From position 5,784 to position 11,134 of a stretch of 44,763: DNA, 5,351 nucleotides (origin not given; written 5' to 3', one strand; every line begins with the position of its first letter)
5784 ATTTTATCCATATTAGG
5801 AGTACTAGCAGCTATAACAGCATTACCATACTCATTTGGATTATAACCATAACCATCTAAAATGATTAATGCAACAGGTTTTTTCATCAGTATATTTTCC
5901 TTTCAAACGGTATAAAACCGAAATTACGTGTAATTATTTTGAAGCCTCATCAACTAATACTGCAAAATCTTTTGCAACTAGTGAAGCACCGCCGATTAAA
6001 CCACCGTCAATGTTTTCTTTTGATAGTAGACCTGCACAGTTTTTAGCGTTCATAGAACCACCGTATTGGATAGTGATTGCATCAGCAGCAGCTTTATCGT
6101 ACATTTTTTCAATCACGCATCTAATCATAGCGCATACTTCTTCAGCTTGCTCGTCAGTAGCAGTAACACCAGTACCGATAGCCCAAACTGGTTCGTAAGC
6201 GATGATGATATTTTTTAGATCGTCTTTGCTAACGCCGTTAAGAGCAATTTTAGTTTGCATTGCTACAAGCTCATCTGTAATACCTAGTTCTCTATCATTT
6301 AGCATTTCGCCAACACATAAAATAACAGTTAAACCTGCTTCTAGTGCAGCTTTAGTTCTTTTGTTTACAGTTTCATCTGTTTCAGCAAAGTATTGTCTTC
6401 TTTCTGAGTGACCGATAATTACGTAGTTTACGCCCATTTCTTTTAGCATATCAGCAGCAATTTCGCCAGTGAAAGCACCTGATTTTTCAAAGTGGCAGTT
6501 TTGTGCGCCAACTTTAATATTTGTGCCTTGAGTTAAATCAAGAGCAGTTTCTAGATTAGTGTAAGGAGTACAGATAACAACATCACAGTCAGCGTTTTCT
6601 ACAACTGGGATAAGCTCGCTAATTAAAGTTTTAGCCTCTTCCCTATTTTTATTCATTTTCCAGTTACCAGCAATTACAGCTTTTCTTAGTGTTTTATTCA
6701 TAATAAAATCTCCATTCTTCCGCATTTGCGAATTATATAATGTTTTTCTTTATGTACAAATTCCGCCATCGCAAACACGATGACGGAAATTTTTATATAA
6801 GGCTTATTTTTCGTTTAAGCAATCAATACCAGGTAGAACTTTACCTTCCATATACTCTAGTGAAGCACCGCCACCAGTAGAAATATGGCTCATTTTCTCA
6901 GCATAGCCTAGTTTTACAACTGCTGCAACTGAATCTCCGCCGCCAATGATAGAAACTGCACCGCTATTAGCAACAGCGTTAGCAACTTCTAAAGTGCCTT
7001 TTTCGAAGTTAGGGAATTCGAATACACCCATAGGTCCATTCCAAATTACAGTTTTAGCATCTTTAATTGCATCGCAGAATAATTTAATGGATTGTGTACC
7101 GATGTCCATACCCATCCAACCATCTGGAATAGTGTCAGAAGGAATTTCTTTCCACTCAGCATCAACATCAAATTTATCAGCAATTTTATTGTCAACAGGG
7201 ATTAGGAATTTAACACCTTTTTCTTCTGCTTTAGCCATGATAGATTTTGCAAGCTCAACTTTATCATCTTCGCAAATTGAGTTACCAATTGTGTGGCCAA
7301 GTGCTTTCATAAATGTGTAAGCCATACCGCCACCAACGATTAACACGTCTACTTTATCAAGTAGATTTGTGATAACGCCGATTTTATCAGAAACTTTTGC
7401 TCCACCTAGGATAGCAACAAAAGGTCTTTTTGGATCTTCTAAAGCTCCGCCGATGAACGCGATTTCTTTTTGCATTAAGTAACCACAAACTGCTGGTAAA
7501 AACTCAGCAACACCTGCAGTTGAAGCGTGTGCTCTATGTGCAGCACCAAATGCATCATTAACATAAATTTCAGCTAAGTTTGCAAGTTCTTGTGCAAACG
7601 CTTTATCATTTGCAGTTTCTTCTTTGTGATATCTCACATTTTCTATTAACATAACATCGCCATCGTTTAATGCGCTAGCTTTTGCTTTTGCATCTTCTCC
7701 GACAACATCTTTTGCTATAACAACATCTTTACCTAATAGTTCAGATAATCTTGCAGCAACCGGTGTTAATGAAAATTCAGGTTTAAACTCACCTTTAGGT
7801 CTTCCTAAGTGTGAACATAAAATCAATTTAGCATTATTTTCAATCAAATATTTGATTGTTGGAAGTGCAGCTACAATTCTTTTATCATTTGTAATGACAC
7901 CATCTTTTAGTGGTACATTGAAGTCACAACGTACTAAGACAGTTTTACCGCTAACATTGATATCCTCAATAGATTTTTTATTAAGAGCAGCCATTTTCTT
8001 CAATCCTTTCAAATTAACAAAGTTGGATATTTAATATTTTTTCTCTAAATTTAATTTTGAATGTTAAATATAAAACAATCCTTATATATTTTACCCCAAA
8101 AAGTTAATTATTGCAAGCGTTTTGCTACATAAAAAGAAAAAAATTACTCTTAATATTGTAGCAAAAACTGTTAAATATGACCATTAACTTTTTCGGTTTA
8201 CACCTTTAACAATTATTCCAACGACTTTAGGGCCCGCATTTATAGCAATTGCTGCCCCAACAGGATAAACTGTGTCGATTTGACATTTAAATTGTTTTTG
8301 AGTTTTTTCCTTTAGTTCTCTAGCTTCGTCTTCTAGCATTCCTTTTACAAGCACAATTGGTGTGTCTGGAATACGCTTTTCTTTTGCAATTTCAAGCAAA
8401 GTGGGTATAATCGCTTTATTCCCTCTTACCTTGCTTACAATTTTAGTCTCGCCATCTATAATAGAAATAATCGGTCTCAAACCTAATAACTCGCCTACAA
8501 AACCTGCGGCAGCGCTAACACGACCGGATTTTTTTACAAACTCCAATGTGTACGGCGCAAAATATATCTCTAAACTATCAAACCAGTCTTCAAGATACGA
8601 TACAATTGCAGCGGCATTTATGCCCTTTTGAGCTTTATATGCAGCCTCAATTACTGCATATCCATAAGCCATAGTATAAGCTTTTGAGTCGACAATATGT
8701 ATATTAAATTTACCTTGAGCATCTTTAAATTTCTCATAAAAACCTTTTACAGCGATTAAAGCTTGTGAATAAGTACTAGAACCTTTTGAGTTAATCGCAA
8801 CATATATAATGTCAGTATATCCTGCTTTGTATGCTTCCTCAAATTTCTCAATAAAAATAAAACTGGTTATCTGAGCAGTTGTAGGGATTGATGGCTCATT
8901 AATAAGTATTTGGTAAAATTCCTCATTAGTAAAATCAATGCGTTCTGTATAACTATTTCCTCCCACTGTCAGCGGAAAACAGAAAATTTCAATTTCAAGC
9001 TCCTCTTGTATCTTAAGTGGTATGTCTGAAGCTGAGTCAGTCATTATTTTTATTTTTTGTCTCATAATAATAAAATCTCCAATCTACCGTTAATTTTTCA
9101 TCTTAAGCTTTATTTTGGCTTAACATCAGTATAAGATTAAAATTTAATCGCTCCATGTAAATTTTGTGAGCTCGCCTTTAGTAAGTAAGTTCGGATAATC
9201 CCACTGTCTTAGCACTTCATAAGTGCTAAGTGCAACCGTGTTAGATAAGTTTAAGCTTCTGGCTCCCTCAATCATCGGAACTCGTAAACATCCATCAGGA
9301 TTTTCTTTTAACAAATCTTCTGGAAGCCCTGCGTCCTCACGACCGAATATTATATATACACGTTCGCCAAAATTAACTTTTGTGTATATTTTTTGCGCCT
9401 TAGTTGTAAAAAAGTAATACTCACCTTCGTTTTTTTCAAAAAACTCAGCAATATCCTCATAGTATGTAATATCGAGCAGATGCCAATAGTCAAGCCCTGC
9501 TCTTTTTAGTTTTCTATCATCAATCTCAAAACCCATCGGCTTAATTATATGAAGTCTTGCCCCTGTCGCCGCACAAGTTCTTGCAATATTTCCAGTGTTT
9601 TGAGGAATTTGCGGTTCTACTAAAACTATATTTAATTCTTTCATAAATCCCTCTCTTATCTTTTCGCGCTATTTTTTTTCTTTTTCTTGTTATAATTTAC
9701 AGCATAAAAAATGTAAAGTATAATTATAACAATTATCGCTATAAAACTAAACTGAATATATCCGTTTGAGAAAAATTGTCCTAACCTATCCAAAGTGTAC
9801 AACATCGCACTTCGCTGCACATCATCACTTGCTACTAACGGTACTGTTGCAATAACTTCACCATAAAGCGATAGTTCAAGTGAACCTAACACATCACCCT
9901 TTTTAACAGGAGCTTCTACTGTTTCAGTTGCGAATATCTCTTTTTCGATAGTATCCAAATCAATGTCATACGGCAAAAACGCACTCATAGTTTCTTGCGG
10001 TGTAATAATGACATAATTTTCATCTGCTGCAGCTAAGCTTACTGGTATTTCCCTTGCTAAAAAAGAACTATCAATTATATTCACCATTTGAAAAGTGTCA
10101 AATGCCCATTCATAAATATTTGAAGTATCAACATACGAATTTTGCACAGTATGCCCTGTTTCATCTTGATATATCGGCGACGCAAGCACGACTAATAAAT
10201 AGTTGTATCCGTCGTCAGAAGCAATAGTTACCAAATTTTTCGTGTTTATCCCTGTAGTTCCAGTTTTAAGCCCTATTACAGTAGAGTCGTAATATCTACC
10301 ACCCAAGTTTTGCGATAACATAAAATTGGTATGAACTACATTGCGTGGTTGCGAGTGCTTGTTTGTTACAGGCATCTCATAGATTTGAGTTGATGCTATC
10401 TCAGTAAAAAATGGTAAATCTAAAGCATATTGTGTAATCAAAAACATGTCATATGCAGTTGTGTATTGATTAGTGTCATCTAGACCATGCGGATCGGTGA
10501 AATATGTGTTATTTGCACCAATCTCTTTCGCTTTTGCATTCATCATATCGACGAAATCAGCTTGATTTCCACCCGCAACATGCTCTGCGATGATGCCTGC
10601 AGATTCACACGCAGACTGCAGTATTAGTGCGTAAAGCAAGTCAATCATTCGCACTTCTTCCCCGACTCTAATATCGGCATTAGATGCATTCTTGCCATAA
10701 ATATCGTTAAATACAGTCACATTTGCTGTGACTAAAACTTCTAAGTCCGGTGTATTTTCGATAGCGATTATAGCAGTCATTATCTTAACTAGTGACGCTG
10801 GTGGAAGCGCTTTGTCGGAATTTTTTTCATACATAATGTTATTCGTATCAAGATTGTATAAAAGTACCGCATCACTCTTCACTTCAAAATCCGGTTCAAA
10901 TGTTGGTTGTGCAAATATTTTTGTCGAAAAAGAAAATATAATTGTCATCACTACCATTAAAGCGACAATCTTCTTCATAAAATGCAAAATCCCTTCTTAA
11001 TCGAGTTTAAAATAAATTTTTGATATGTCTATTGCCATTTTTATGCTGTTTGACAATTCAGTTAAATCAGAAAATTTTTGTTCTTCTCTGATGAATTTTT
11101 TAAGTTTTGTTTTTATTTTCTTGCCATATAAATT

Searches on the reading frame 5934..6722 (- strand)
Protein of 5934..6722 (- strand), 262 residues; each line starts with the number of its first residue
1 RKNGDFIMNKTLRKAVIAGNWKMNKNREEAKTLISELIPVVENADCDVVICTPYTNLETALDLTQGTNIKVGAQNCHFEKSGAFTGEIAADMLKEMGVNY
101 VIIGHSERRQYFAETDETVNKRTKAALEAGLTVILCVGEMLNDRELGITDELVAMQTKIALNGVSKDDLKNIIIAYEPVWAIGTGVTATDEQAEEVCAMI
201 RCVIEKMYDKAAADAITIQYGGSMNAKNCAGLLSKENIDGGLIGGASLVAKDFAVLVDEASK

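Call 33: search_protein_families(library=pfam, proteins=[window:5934-6722:-], max_evalue=0.00001)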
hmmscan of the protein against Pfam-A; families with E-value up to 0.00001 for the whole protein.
window:5934-6722:- (262 aa): 1 family
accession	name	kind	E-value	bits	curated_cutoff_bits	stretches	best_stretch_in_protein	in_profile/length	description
PF00121.24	TIM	-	3.6e-95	318.6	20.1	1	16-259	2-244/245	Triosephosphate isomerase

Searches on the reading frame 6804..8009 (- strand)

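Call 33: search_protein_families(library=pfam, proteins=[window:6804-8009:-], max_evalue=0.00001)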
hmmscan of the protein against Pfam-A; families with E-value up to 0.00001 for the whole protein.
window:6804-8009:- (401 aa): 1 family
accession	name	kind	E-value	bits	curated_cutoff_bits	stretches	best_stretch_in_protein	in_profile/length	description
PF00162.24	PGK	-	1.3e-167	558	27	1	14-390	1-379/379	Phosphoglycerate kinase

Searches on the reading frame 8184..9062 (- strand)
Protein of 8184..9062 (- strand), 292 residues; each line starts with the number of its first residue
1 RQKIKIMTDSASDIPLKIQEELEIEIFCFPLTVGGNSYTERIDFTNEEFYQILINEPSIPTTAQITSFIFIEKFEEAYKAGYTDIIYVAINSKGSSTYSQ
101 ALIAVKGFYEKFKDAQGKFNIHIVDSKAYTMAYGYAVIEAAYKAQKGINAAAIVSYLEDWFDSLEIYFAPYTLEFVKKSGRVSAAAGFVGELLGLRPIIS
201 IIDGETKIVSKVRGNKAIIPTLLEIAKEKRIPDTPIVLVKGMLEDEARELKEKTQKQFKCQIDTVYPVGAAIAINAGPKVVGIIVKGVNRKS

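Call 33: search_protein_families(library=pfam, proteins=[window:8184-9062:-], max_evalue=0.00001)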
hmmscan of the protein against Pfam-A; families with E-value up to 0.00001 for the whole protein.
window:8184-9062:- (292 aa): 1 family
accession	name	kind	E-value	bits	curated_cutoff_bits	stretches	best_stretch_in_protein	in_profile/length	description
PF02645.21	DegV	-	1.6e-63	215.1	27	1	3-285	1-277/280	Uncharacterised protein, DegV family COG1307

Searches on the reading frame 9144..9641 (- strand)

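Call 33: search_protein_families(library=pfam, proteins=[window:9144-9641:-], max_evalue=0.00001)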
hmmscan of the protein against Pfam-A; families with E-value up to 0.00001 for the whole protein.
window:9144-9641:- (165 aa): 1 family
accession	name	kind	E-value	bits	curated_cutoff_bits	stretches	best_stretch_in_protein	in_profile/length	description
PF00588.24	SpoU_methylase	-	1.4e-34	119.7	29.7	1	3-141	2-142/142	SpoU rRNA Methylase family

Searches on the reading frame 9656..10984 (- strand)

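Call 35: search_protein_families(library=pfam, proteins=[window:9656-10984:-], max_evalue=0.00001)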
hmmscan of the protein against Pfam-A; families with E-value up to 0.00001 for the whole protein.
window:9656-10984:- (442 aa): 2 families
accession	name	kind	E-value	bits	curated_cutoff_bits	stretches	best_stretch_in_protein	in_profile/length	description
PF00768.25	Peptidase_S11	-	1.4e-46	159.3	27.6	1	32-268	8-236/239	D-alanyl-D-alanine carboxypeptidase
PF07943.18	PBP5_C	-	6.6e-09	36.2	21.2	1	317-391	18-91/91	Penicillin-binding protein 5, C-terminal domain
